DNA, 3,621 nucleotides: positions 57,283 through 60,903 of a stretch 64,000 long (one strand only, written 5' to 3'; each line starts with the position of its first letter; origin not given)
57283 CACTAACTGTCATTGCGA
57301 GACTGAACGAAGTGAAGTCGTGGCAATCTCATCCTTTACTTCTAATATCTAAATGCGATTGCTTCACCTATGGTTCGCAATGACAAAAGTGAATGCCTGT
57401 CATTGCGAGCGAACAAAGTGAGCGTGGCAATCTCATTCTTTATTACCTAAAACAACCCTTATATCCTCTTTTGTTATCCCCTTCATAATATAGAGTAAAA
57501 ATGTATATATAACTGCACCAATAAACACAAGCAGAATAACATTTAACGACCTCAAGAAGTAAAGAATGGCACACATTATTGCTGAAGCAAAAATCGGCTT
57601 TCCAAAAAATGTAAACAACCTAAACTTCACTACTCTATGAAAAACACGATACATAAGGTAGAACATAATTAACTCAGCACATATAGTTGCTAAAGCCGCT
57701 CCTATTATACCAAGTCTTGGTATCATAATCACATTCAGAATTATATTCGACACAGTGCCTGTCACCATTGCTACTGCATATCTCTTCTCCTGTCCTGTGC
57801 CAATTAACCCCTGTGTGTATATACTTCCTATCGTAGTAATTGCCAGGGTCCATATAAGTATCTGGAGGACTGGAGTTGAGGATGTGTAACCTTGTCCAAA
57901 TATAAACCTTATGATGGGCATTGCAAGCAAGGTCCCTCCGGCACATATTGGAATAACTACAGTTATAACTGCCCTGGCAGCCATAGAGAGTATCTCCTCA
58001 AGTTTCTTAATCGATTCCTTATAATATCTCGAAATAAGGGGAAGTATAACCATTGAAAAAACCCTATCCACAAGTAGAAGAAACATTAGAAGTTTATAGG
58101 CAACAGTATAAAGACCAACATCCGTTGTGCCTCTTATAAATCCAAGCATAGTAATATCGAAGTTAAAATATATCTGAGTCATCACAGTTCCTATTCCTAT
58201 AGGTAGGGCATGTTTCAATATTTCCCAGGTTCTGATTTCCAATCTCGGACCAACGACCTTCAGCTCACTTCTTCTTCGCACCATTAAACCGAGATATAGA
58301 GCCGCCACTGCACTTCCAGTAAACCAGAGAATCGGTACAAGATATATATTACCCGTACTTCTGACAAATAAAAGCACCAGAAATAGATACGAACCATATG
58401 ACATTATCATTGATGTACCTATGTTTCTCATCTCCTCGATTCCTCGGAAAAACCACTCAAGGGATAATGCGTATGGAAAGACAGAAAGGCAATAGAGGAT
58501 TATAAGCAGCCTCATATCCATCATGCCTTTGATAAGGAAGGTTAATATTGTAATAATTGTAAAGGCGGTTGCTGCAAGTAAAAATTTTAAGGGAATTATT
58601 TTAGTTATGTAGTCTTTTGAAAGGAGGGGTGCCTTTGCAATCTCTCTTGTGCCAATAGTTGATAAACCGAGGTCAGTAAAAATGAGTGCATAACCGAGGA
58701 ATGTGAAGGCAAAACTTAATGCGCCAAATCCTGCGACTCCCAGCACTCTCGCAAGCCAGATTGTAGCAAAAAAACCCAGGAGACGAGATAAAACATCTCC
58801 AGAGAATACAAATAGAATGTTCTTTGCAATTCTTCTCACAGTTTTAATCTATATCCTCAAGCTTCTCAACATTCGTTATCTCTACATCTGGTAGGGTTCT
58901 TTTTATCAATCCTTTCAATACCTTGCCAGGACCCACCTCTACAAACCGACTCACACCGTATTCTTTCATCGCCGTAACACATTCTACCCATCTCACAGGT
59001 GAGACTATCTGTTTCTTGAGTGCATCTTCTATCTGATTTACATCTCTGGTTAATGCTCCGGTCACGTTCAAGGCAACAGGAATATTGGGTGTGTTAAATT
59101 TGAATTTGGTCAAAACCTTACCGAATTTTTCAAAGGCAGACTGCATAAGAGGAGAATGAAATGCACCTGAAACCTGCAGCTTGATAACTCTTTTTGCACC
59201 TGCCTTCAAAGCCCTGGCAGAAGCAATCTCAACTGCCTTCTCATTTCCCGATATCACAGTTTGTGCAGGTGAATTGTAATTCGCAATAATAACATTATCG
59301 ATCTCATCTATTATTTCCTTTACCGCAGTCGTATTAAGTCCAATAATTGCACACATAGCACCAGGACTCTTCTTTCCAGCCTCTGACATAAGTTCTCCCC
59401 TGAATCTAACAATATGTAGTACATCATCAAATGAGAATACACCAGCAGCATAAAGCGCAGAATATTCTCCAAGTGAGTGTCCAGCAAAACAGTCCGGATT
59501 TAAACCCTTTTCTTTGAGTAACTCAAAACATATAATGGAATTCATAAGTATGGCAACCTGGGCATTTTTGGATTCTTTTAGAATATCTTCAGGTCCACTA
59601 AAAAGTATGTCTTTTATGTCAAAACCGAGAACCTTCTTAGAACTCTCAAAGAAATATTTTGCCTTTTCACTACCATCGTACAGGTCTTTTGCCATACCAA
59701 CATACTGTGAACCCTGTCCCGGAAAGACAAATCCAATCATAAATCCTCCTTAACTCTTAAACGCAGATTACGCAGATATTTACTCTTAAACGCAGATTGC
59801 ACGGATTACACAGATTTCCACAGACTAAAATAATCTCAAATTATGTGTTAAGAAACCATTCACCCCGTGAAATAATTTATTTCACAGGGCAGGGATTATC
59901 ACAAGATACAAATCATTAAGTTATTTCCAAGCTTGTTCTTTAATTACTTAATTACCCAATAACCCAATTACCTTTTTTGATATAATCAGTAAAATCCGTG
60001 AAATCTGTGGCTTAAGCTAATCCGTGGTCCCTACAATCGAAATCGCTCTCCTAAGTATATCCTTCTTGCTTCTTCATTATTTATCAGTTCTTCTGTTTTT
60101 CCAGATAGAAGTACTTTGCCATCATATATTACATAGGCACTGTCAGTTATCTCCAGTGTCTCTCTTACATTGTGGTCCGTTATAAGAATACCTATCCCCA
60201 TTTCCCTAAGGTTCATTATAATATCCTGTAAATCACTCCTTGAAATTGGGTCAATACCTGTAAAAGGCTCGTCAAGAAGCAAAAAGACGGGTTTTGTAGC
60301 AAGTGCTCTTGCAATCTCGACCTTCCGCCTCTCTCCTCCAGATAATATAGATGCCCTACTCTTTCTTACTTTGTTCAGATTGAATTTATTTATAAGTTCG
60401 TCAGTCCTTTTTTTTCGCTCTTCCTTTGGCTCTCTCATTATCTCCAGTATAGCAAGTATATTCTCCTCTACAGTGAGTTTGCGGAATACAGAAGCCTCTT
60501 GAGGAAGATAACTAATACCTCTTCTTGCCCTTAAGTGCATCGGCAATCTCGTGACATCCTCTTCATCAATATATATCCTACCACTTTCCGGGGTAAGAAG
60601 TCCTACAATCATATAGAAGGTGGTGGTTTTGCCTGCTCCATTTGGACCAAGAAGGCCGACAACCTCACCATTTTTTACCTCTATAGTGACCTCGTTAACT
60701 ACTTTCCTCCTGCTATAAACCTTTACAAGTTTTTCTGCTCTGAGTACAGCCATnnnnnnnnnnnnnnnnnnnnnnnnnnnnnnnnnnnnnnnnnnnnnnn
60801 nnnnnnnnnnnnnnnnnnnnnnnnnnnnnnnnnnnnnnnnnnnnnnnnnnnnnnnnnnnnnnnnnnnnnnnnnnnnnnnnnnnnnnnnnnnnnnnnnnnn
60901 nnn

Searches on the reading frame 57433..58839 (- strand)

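Call 9: search_protein_families(library=pfam, proteins=[window:57433-58839:-], max_evalue=0.001)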
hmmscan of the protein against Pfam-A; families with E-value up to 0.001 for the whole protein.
window:57433-58839:- (468 aa): 3 families
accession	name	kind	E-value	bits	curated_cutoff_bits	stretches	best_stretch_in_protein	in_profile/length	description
PF01943.22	Polysacc_synt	-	3e-35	122.4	28.2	1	5-272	2-273/274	Polysaccharide biosynthesis protein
PF13440.11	Polysacc_synt_3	-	1e-10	41.8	23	1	29-322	2-292/293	Polysaccharide biosynthesis protein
PF03023.19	MurJ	-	1.2e-07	31.1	27.4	1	147-434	138-437/451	Lipid II flippase MurJ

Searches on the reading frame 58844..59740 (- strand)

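Call 9: search_protein_families(library=pfam, proteins=[window:58844-59740:-], max_evalue=0.001)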
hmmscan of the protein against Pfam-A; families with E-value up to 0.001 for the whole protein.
window:58844-59740:- (298 aa): 1 family
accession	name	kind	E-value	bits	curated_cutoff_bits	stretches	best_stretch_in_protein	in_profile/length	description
PF00698.26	Acyl_transf_1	-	2.1e-45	156.1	32.7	1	4-287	2-283/319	Acyl transferase domain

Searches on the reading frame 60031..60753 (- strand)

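Call 9: search_protein_families(library=pfam, proteins=[window:60031-60753:-], max_evalue=0.001)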
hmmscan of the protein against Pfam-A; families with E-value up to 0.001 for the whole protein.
window:60031-60753:- (240 aa): 3 families
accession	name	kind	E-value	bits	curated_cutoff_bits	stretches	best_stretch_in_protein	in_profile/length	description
PF00005.33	ABC_tran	-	1.8e-37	129.4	25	1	20-164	2-136/137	ABC transporter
PF13304.12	AAA_21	-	0.00016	22.3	27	0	32-53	2-23/304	AAA domain, putative AbiEii toxin, Type IV TA system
PF25199.1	nSTAND_NTPase5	-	0.00091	19.5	34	0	15-74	21-87/145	Novel STAND NTPase 5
